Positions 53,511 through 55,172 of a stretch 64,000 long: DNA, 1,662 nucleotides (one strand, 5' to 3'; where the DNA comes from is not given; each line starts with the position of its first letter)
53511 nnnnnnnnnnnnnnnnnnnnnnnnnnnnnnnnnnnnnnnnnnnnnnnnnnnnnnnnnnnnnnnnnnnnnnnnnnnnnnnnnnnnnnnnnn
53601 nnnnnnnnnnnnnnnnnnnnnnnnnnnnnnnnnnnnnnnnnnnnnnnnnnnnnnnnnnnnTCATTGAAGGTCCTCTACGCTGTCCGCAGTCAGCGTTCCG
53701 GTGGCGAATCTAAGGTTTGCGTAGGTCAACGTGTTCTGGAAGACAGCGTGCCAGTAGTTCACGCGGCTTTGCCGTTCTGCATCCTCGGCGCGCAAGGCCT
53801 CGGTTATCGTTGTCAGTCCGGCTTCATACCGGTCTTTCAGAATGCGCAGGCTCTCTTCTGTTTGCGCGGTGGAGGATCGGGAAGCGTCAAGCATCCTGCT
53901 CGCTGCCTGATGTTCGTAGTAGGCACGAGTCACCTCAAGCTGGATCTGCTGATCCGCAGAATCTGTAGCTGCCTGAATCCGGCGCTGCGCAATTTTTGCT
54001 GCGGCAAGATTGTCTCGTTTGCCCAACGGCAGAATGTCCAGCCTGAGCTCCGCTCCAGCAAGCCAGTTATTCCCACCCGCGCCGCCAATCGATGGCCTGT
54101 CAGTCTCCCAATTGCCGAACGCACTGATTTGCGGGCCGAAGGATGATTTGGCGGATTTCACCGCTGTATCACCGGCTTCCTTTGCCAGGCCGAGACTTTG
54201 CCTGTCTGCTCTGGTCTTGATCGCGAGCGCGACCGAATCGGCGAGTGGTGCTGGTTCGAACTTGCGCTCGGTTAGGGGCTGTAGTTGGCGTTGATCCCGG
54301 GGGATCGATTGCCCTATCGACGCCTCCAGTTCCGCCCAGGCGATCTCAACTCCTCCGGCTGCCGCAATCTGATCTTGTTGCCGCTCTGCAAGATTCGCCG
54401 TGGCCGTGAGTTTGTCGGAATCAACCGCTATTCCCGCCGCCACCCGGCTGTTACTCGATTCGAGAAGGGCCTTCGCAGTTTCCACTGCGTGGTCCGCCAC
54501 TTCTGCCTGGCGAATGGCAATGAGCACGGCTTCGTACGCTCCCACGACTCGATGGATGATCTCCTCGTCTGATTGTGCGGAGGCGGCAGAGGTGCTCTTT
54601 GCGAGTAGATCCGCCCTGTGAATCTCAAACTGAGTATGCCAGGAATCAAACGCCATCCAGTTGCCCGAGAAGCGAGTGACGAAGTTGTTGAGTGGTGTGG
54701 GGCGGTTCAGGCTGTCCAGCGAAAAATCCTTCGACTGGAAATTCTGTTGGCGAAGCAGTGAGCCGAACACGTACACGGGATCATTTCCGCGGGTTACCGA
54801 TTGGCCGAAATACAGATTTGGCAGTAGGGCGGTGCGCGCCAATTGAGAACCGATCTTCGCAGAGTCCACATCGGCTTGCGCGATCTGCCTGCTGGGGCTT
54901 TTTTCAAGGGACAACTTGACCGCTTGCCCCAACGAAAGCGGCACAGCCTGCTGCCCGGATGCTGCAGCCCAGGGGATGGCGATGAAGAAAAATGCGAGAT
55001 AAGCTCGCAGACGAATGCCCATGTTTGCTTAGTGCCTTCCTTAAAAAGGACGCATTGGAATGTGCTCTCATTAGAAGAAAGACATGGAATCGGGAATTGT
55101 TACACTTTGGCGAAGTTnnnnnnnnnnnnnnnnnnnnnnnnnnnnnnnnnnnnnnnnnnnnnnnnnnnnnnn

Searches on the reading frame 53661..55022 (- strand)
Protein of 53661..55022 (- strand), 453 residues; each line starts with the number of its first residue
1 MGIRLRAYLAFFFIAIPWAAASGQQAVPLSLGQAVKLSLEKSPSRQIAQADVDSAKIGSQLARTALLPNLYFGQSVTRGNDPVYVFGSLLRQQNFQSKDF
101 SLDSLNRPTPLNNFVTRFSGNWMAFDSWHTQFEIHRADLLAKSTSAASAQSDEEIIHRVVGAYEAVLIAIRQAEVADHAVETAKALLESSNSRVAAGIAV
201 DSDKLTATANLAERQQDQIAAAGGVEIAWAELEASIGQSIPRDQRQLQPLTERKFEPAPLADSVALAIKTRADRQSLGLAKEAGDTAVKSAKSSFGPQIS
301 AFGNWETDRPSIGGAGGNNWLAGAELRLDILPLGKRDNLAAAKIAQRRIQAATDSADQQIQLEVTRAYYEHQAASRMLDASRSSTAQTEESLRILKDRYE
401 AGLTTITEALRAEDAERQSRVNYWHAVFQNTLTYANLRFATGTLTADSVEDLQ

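Call 16: search_protein_families(library=pfam, proteins=[window:53661-55022:-], max_evalue=0.001)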
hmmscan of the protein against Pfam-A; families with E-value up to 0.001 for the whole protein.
window:53661-55022:- (453 aa): 1 family
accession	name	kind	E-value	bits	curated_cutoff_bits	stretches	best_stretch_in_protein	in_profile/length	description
PF02321.23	OEP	-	1.2e-36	126.8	22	2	260-442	1-187/187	Outer membrane efflux protein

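Call 23: search_protein_families(library=ncbifam, proteins=[window:53661-55022:-], max_evalue=0.00001)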
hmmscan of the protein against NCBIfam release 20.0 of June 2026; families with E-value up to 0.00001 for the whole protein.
window:53661-55022:- (453 aa): 4 families
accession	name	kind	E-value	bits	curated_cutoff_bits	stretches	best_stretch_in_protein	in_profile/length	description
TIGR01844.1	type_I_sec_TolC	subfamily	4.6e-23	81.9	225.15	1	29-452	3-408/414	TolC family outer membrane protein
NF052390.1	efflux_OMP_AbuO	equivalog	5.3e-13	48.5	700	1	24-452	16-441/447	multidrug efflux outer membrane protein AbuO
TIGR01845.1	outer_NodT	subfamily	9.9e-13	47.7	210.05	1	33-442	61-458/460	efflux transporter outer membrane subunit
NF007002.0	PRK09465.1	equivalog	4.4e-08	32.1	495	1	285-413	51-181/460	outer membrane channel protein TolC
